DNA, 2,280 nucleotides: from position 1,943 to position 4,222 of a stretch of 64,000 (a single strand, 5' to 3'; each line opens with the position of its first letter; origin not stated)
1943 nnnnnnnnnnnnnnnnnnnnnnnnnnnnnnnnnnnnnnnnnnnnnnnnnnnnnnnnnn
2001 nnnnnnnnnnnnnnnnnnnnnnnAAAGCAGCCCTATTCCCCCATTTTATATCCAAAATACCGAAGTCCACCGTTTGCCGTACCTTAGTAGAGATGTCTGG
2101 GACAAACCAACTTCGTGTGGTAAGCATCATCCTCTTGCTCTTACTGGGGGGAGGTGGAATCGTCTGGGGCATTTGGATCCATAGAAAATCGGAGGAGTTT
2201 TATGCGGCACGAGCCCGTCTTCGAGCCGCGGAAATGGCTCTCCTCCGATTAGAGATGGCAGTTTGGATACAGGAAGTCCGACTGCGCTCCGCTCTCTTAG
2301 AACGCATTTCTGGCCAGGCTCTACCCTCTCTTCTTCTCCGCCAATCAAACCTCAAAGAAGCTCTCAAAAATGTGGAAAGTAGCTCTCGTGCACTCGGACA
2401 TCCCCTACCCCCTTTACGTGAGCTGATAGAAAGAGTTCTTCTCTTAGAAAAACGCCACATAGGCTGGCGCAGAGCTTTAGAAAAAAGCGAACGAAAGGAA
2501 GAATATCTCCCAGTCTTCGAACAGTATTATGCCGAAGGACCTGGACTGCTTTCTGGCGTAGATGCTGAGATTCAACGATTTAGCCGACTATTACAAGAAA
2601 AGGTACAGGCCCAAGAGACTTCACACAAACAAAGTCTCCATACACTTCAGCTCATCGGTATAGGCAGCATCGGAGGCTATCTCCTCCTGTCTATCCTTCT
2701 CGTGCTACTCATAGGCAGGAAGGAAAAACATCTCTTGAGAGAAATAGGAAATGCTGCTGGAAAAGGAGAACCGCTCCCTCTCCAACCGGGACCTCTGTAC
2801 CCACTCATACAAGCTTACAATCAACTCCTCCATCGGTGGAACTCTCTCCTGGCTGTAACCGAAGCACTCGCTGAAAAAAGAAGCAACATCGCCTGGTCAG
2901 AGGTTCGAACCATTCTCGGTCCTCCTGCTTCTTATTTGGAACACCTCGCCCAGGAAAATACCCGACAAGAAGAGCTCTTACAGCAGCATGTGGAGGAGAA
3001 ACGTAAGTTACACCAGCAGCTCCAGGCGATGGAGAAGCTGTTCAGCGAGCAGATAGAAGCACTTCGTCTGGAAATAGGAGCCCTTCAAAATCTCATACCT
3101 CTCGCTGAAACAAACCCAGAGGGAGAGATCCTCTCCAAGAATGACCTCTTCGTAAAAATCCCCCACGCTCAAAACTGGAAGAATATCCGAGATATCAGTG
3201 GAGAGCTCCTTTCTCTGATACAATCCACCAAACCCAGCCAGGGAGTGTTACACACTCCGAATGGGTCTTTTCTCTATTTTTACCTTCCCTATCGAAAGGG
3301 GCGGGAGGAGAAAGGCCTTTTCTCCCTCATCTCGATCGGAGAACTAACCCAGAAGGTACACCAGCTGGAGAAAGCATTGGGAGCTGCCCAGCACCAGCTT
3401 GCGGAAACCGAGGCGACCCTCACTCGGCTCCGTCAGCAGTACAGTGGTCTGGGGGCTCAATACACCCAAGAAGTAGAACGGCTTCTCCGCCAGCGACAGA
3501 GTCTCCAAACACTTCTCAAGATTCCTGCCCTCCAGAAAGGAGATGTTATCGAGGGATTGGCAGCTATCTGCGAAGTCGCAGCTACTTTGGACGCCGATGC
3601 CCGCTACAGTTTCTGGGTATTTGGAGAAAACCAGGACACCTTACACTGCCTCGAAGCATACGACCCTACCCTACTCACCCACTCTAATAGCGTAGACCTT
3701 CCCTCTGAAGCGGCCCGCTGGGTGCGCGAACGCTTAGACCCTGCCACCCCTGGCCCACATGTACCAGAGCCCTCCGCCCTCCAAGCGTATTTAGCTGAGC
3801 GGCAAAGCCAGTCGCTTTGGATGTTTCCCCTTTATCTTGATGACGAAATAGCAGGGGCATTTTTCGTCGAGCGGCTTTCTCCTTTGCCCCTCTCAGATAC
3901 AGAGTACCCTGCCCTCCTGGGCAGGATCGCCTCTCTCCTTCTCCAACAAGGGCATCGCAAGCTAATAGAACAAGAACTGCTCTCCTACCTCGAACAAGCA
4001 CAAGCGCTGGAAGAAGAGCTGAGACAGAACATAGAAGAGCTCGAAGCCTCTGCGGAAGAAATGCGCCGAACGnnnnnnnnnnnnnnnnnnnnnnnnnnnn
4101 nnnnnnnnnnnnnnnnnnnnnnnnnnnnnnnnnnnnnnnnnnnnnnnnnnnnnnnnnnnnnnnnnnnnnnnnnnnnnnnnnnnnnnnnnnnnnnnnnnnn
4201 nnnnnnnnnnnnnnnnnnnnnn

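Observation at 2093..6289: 1398-aa membrane-anchored coiled-coil/PAS/GAF sensor fused to a SpoIIE/RsbU PP2C phosphatase, with no partner-switching genes nearby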

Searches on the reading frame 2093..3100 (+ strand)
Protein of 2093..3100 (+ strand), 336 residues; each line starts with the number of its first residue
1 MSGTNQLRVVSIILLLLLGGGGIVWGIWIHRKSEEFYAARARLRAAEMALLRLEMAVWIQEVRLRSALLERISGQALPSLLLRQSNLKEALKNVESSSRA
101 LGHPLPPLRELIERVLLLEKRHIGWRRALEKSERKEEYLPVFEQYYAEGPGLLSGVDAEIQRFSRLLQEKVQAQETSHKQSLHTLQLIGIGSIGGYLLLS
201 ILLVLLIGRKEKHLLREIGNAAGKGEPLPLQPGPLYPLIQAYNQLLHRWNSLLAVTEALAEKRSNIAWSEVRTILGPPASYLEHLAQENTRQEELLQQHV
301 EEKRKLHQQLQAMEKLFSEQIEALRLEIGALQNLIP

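Call 65: search_protein_families(library=pfam, proteins=[window:2093-3100:+], max_evalue=5)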
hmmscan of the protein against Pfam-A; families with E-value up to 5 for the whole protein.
window:2093-3100:+ (336 aa): 4 families
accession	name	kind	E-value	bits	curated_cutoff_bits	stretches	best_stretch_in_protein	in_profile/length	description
PF04222.17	DUF416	-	0.014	15.5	23.7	1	236-328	87-177/188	Protein of unknown function (DUF416)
PF07303.18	Occludin_ELL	-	0.1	13.8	31.2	1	129-179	4-54/101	Occludin homology domain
PF14927.11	Neurensin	-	0.11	12.6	27.7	1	170-207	79-118/132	Neurensin/Transmembrane protein 74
PF06864.17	PAP_PilO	-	0.17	11.1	26.7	1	7-47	172-212/419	Pilin accessory protein (PilO)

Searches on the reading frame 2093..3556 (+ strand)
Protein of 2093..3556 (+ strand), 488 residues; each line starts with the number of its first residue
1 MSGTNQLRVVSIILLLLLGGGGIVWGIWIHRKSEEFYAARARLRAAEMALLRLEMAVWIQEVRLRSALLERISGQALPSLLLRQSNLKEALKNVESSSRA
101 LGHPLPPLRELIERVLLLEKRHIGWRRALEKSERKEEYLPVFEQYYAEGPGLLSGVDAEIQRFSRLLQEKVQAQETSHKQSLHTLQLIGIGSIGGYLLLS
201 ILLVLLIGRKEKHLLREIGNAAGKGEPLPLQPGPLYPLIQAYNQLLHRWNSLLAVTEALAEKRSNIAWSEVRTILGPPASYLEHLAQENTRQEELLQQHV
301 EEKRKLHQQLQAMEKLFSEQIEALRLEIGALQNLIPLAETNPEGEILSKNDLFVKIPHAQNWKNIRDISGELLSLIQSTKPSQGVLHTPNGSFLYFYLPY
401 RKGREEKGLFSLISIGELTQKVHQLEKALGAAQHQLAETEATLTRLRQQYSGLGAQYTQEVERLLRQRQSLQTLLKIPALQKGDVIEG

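Call 40: search_protein_representatives(protein=window:2093-3556:+)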
Query: 488 residues. Proteins with E-value up to 0.001 (for the whole library): 8; up to 1e-10: 3; up to 1e-30: 2. The best 8 are listed.
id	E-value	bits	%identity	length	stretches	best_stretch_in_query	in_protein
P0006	2.9e-118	412.3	44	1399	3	1-488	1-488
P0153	3.3e-100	352.8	41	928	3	1-488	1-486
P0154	9.9e-16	74.3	26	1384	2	14-485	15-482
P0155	6.2e-10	55.2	35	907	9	350-399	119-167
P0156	2.9e-07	46.4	44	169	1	280-368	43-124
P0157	4.6e-06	42.4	33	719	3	281-358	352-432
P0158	2.1e-05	40.3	32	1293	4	290-358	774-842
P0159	3.5e-04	36.3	32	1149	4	294-446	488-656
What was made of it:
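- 2174..2650 (+): Periplasmic all-helical sensor domain (aa 28-186). It has no family hit and is clade-specific. Only 3 full-length relatives of aa 1-488 among 1.84 billion representatives (call 40).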

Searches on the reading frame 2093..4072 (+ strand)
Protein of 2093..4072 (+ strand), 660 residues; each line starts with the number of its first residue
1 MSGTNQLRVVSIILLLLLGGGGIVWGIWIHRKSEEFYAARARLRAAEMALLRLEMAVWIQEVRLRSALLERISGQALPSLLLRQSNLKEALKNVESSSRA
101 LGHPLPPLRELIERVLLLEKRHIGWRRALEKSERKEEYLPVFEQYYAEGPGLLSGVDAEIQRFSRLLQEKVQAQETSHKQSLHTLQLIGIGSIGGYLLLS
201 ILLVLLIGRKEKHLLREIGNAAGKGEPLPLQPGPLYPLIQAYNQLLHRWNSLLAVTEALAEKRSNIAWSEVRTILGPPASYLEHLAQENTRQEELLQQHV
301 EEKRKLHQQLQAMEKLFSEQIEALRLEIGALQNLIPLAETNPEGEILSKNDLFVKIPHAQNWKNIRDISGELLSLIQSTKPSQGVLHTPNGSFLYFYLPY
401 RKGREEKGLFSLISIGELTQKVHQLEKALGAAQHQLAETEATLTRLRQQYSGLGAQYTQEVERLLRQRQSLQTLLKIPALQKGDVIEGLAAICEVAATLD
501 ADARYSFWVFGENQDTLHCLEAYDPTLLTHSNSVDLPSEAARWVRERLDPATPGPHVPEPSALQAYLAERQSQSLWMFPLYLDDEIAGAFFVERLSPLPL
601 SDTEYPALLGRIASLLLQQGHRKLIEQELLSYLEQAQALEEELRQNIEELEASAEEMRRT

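Call 32: predict_structure(alignment_id=A2)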
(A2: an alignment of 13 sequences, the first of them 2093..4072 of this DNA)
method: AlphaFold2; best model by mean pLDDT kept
length: 660 residues; sequences in the alignment: 13
mean_pLDDT: 78.5   pTM: 0.35
mean pLDDT of the five models: 78.5, 78.3, 76.6, 75.2, 73.4
residues with pLDDT >= 90: 139; 70-90: 371; 50-70: 126; < 50: 24
segments of 3 or more residues with pLDDT < 50: 1-4, 205-213, 327-333
pLDDT, mean of each block of 10 residues (from residue 1): 56 78 84 89 92 92 88 71 73 90 79 93 90 88 92 93 92 90 84 73 48 54 66 64 80 77 75 78 80 79 75 68 48 66 86 78 85 81 77 82 79 68 59 67 66 60 66 69 83 87 92 85 87 84 88 86 90 91 89 89 87 87 76 70 75 72
secondary structure, 60 per line:
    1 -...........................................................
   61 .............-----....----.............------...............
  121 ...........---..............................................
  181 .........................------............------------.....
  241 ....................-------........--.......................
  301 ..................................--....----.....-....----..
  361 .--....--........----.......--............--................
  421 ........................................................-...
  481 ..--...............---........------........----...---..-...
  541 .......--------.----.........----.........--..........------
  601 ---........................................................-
elements in order: H2-73 H79-82 H87-99 H106-131 H135-205 H212-223 H236-260 H268-275 H278-334 E337-340 E345-349 H351-354 H370-377 E382-388 E391-402 E405-414 H415-476 H478-482 H485-499 E503-510 E517-524 E529-531 H538-547 H561-569 E574-582 E585-594 H604-659
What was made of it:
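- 2174..2650 (+): AF2 helices 2-73, 87-99, 106-131 and 135-205, pLDDT mostly 84-93 (call 32).
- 2714..2878 (+): HAMP-like helix-loop-helix just after TM2 (aa 208-262). The assignment rests on position and secondary structure only. AF2 helices 212-223 and 236-260 (call 32).
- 2924..3094 (+): Linker helix L1 (aa 278-334). call 32
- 3101..3334 (+): Cryptic PAS-like alpha/beta module (aa 337-414). AF2 strand/helix pattern (call 32).
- On HAMP domain (PF00672): Only a helix-loop-helix in the AF2 model (call 32).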

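Call 39: fold_search(model_id=the predicted structure, library=pdb)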
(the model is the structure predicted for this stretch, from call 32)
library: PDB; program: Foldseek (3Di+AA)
matches with E <= 10: 1352; with E <= 0.001: 231
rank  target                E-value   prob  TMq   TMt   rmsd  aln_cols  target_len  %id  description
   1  8sgk_A                2.1e-08  1.00  0.20  0.26  29.9       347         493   13  CryoEM structure of Deinococcus radiodurans BphP photosensory module in Pr state (released 2024-05-22)
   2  9er4_B                1.2e-07  1.00  0.20  0.39  29.6       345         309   11  Room temperature structure of Glycine max phyA in Pr (released 2025-01-08)
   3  5nwn_C                1.5e-07  1.00  0.20  0.28  30.1       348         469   12  Deinococcus radiodurans BphP PAS-GAF-PHY Y263F mutant, dark (released 2018-04-18)
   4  5nwn_D                2.1e-07  1.00  0.20  0.28  30.1       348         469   12  Deinococcus radiodurans BphP PAS-GAF-PHY Y263F mutant, dark (released 2018-04-18)
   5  8r45_B                2.1e-07  1.00  0.21  0.41  29.7       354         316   11  Phytochromobilin-adducted PAS-GAF bidomain of Glycine max phytochrome A (released 2025-01-08)
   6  9er4_A                2.1e-07  1.00  0.20  0.40  29.4       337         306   11  Room temperature structure of Glycine max phyA in Pr (released 2025-01-08)
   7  4cqh                  2.2e-07  1.00  0.19  0.38  29.8       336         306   12  Structure of Infrared Fluorescent Protein IFP2.0 (released 2014-05-28)
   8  5nwn_B                2.7e-07  1.00  0.20  0.27  30.1       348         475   12  Deinococcus radiodurans BphP PAS-GAF-PHY Y263F mutant, dark (released 2018-04-18)
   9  5c5k_B                2.7e-07  1.00  0.18  0.23  31.8       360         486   12  Structure of the Pfr form of a canonical phytochrome (released 2016-02-17)
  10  3s7n                  2.9e-07  1.00  0.19  0.38  30.5       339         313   14  Crystal Structure of the alternate His 207 conformation of the Infrared Fluorescent D207H variant of Deinococcus Bacteri (released 2011-12-21)
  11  4o8g                  3.1e-07  1.00  0.19  0.37  30.3       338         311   12  Structure of Infrared Fluorescent Protein 1.4 (released 2014-10-01)
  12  9f4i_B                3.4e-07  1.00  0.20  0.40  29.3       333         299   11  Room temperature structure of Glycine max phyA in Pfr (released 2025-01-08)
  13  6tc7_AAA              3.4e-07  1.00  0.20  0.38  29.3       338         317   11  PAS-GAF bidomain of Glycine max phytochromeA (released 2020-05-06)
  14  2o9c                  3.6e-07  1.00  0.19  0.37  30.0       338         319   13  Crystal Structure of Bacteriophytochrome chromophore binding domain at 1.45 angstrom resolution (released 2007-03-06)
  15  4q0i                  3.8e-07  1.00  0.19  0.37  30.3       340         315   14  Deinococcus radiodurans BphP PAS-GAF D207A mutant (released 2014-07-16)
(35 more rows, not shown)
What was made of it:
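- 3101..3334 (+): With the following GAF it matches phytochrome PAS-GAF bidomains in Foldseek (call 39).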
